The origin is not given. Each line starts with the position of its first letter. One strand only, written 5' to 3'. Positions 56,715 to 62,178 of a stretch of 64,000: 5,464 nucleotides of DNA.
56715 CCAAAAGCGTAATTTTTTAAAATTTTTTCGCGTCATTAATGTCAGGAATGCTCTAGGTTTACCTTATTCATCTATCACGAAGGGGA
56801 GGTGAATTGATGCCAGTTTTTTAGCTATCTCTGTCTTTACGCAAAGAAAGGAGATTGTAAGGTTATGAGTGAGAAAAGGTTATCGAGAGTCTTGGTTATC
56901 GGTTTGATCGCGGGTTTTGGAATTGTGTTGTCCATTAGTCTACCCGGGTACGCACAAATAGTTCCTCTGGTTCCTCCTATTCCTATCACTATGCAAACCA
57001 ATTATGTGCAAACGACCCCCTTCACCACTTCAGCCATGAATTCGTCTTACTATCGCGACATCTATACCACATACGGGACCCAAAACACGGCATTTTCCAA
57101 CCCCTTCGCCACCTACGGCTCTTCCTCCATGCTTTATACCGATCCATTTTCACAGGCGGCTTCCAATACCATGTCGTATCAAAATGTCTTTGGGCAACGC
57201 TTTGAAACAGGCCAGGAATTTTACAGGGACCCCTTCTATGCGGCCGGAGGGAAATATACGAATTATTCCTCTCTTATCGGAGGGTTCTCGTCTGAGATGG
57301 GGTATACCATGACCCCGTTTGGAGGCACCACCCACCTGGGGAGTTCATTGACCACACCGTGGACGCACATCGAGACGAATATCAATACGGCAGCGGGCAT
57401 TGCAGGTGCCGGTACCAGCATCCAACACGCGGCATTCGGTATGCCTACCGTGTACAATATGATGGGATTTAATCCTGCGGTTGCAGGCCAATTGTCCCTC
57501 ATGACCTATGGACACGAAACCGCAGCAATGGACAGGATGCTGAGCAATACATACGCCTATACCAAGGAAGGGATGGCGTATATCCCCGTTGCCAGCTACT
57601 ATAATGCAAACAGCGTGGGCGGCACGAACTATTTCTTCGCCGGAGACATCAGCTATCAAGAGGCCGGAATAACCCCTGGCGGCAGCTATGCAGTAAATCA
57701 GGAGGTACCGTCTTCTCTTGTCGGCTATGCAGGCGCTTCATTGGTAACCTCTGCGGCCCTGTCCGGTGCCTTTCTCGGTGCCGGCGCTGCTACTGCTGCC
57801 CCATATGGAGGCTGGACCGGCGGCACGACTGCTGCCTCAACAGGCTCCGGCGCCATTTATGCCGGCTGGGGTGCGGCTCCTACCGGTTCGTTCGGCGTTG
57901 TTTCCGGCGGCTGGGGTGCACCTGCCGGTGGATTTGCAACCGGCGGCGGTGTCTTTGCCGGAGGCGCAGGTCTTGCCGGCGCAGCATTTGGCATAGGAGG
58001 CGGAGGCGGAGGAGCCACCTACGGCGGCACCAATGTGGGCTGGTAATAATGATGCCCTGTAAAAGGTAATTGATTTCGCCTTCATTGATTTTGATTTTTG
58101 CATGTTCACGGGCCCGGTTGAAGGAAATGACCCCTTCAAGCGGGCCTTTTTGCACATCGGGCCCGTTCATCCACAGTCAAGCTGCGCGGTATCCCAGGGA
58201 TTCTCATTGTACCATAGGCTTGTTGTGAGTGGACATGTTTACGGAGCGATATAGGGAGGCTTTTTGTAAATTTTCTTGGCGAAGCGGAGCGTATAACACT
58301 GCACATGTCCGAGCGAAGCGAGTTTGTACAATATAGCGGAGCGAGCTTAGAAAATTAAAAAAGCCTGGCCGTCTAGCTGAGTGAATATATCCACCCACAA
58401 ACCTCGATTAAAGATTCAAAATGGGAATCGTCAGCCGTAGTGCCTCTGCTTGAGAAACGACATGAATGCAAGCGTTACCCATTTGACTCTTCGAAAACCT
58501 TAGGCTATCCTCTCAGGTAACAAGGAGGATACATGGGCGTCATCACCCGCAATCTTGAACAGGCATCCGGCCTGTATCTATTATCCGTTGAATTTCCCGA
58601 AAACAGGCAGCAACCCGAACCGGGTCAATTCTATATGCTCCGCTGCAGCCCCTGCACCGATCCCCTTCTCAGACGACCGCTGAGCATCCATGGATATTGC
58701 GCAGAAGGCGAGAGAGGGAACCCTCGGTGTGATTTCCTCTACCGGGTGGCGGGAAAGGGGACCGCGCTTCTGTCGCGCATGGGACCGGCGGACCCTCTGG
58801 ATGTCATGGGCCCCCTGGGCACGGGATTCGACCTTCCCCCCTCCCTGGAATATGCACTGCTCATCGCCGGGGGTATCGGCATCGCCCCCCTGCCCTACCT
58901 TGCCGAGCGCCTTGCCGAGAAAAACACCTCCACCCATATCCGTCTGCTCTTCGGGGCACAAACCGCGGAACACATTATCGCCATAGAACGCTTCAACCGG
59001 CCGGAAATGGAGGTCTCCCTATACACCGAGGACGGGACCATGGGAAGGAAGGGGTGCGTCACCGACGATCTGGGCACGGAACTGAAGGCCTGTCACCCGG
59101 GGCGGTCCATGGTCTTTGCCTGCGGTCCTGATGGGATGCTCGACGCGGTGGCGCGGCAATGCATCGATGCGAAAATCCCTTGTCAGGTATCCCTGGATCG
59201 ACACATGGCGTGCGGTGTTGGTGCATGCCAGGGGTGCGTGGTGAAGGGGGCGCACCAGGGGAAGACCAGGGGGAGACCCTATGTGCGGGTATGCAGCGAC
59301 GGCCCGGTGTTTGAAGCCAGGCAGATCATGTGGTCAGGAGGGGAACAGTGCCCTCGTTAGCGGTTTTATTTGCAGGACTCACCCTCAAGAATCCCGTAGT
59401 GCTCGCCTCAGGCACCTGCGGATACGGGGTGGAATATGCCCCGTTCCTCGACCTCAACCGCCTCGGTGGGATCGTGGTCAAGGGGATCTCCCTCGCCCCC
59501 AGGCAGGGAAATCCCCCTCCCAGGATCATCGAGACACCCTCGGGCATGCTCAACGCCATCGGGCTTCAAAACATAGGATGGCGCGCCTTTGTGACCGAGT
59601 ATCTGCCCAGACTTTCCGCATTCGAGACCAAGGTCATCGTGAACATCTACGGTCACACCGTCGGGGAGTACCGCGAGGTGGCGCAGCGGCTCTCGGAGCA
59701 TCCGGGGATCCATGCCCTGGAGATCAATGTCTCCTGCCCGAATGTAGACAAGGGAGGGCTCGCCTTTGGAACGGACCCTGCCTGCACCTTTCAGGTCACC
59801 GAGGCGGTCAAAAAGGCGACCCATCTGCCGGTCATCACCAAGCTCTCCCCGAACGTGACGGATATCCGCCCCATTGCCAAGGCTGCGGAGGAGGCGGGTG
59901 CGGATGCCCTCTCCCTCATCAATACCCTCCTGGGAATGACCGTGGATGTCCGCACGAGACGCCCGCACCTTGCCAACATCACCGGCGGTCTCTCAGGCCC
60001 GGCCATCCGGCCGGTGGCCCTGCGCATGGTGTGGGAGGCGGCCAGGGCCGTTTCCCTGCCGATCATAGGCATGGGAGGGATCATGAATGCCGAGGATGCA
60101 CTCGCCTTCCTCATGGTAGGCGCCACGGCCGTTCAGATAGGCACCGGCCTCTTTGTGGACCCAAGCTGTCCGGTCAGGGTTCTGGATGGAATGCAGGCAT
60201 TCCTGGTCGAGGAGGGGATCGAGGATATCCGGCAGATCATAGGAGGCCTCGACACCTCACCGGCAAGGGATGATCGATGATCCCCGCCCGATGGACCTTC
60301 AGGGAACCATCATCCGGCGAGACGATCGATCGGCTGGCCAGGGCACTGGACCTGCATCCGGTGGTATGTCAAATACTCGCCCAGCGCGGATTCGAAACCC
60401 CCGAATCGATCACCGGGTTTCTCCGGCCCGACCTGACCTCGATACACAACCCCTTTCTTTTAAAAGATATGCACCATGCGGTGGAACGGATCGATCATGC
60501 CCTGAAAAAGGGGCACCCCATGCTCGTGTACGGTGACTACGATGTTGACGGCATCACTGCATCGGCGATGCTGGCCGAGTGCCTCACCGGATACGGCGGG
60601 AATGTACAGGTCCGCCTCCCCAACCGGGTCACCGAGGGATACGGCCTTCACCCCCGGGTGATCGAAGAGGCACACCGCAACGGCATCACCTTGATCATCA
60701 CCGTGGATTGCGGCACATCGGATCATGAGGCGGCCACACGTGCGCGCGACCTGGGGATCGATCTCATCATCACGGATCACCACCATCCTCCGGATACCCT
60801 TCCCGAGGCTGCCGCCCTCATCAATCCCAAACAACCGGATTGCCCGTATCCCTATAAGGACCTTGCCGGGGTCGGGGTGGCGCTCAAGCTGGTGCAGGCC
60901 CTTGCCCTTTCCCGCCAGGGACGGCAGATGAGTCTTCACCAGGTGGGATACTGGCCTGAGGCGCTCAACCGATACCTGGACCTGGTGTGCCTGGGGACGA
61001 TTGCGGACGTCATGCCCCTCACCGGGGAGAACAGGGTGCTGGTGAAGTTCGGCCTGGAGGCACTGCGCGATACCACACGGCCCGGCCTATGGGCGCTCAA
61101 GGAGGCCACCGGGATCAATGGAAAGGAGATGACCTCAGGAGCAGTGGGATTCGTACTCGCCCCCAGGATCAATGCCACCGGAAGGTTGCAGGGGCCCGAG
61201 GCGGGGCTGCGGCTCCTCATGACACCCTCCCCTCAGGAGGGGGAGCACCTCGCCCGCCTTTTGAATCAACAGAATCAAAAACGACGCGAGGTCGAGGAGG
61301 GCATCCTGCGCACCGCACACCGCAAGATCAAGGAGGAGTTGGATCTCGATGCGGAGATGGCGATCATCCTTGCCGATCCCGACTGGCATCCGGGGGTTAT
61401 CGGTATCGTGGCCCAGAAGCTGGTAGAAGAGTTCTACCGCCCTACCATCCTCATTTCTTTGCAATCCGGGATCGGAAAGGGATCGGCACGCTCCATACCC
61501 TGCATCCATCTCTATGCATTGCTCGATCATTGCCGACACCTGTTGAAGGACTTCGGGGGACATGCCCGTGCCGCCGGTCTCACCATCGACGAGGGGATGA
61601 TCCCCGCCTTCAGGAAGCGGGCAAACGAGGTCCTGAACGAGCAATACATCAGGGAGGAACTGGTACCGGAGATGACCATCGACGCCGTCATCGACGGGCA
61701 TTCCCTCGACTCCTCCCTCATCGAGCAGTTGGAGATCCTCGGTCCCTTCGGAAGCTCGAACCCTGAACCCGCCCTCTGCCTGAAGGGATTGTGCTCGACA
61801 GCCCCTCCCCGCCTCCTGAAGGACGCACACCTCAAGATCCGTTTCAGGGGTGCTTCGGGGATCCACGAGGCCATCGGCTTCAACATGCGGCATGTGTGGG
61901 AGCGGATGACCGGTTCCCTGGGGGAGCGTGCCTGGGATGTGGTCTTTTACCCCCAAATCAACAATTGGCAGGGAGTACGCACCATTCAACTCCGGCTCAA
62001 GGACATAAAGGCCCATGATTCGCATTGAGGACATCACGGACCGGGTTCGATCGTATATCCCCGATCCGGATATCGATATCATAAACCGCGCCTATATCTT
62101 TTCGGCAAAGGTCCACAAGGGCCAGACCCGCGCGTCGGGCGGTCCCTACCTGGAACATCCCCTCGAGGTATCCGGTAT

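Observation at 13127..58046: Dispersed family of seven secreted aromatic/Gly/Pro-rich low-complexity proteins: candidate uncharacterised extracellular structural system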

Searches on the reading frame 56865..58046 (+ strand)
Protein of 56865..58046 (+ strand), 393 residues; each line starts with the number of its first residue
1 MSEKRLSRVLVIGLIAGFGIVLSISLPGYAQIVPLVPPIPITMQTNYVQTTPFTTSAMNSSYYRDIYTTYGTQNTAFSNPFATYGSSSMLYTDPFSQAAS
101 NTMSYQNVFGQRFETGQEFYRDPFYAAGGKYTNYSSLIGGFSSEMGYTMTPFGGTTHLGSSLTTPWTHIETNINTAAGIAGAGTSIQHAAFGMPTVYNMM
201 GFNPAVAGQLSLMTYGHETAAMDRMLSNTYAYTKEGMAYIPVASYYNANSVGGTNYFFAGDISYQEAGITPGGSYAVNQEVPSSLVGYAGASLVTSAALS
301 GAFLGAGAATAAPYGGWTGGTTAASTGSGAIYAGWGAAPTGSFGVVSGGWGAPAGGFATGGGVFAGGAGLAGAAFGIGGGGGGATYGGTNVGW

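Call 4: search_protein_families(library=pfam, proteins=[window:56865-58046:+], max_evalue=1)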
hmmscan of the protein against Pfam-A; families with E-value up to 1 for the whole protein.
window:56865-58046:+ (393 aa): 0 families

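Call 5: search_protein_families(library=ncbifam, proteins=[window:56865-58046:+], max_evalue=1)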
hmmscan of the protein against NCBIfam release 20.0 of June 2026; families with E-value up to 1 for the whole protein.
window:56865-58046:+ (393 aa): 1 family
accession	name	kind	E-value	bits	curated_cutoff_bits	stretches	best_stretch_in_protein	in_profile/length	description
NF003417.0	PRK04813.1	subfamily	0.095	11.2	476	1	211-250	55-91/505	D-alanine--poly(phosphoribitol) ligase subunit DltA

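Call 38: find_related_loci(query=window:56865-58046:+, collection=metagenome_contigs, flank=8000)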
Query window:56865-58046:+ (393 aa) in metagenome_contigs; peptide patterns used: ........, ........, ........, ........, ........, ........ (x = any residue, [..] = any of these).
98 stretches matched a pattern, but none encodes a relative of the query by tblastn (E <= 1e-3).

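Call 79: search_dna_similar(query=window:56865-58046:+, collection=plasmids, mode=protein, max_evalue=0.001, max_rows=8)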
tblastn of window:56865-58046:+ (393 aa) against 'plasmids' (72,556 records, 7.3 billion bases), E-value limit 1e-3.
No match.
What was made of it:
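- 56865..58046 (+): c7: 393-aa protein. Signal peptide (GYA|Q); a Thr/Ser/Tyr/Gly-rich region with [ND]PF motifs; and a Gly/Ala/Trp-rich C-terminal 120 aa ending in GW. No relatives in JGI metagenomes or plasmids (calls 38, 79).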

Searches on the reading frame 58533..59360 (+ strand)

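Call 7: search_protein_families(library=pfam, proteins=[window:58533-59360:+], max_evalue=0.001)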
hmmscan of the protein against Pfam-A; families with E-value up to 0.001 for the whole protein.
window:58533-59360:+ (275 aa): 2 families
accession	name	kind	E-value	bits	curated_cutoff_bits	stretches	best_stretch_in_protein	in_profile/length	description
PF10418.14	DHODB_Fe-S_bind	-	7.9e-14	51.5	23.9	1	223-265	2-40/41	Iron-sulfur cluster binding domain of dihydroorotate dehydrogenase B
PF00175.26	NAD_binding_1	-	5.8e-11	43.4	22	1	110-207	1-108/109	Oxidoreductase NAD-binding domain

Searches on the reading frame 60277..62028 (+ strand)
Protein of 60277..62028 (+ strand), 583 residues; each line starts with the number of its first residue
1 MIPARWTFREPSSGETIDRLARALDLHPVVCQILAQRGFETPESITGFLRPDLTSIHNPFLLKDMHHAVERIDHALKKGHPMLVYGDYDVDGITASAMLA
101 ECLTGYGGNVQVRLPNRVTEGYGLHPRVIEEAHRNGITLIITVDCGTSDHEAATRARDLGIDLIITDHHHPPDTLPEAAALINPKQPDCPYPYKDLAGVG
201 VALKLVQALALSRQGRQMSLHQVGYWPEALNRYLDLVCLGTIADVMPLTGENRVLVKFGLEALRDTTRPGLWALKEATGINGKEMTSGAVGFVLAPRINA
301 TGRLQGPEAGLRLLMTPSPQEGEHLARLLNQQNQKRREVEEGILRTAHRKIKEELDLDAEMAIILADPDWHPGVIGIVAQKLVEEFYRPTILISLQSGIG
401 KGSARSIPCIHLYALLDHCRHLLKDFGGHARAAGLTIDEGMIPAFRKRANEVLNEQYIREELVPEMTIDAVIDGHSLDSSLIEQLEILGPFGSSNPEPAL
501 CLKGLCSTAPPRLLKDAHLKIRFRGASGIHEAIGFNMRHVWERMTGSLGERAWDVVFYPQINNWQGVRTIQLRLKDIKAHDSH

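Call 7: search_protein_families(library=pfam, proteins=[window:60277-62028:+], max_evalue=0.001)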
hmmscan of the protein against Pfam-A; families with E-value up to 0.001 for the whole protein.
window:60277-62028:+ (583 aa): 3 families
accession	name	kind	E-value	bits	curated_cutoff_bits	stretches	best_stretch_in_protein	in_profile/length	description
PF01368.27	DHH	-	1.9e-24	86.7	28.1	1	82-241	2-125/125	DHH family, N-terminal domain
PF17768.7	RecJ_OB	-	1.2e-21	77.2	27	1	468-576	1-107/107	RecJ OB domain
PF02272.25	DHHA1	-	2.4e-14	54.1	25.9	1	365-455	7-102/102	DHHA1 domain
